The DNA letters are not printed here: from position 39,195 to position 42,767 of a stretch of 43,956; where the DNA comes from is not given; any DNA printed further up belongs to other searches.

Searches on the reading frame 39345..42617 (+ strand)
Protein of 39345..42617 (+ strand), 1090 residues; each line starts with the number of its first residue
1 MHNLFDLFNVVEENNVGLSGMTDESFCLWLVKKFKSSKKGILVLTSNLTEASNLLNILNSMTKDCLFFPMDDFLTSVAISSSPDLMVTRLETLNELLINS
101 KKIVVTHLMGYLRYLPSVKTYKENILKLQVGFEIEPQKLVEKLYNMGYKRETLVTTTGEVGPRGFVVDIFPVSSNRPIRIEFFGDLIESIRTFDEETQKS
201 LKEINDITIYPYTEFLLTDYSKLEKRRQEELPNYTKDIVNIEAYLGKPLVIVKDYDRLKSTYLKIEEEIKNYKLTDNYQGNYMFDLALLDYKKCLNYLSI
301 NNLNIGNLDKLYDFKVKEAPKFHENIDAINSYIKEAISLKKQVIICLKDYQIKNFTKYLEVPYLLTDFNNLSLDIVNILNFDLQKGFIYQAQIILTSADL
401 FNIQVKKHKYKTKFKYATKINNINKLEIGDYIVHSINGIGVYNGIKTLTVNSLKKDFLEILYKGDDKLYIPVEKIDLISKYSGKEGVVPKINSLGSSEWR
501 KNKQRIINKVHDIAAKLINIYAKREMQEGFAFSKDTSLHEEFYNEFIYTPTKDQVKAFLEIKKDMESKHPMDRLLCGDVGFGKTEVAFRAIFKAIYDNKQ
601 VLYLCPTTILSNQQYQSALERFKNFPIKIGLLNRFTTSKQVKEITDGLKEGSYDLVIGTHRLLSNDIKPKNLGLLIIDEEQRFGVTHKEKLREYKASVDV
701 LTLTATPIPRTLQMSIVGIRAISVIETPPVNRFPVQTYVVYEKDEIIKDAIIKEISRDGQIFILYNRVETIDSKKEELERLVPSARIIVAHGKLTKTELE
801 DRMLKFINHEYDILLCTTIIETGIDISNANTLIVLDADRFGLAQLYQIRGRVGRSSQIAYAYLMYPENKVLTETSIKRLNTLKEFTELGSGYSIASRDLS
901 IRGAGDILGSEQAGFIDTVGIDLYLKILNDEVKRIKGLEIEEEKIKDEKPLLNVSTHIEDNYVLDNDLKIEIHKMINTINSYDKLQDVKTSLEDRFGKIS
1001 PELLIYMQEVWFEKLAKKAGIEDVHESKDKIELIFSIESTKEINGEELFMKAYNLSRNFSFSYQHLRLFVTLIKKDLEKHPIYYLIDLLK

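Call 54: search_protein_families(library=pfam, proteins=[window:39345-42617:+], max_evalue=0.01)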
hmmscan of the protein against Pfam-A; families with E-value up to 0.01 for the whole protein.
window:39345-42617:+ (1090 aa): 7 families
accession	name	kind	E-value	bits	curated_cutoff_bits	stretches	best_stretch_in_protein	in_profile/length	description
PF17757.6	UvrB_inter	-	2.1e-26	92.3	22.9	1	126-215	1-91/91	UvrB interaction domain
PF00270.35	DEAD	-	5.9e-24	85.1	26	1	552-713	2-165/167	DEAD/DEAH box helicase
PF00271.37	Helicase_C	-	1e-21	77.7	23.5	1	743-855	2-109/110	Helicase conserved C-terminal domain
PF02559.22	CarD_TRCF_RID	-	2.7e-18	66.2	23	1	426-482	1-57/57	CarD-like/TRCF RID domain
PF03461.20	TRCF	-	4.3e-15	56.3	25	1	952-1042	1-91/95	TRCF domain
PF22590.2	Cas3-like_C_2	-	0.00061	20.5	27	1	759-856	3-105/106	CRISPR-associated nuclease/helicase Cas3, C-terminal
PF19833.4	RecG_dom3_C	-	0.0019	18.6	26.8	0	890-916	3-29/87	ATP-dependent DNA helicase RecG, domain 3, C-terminal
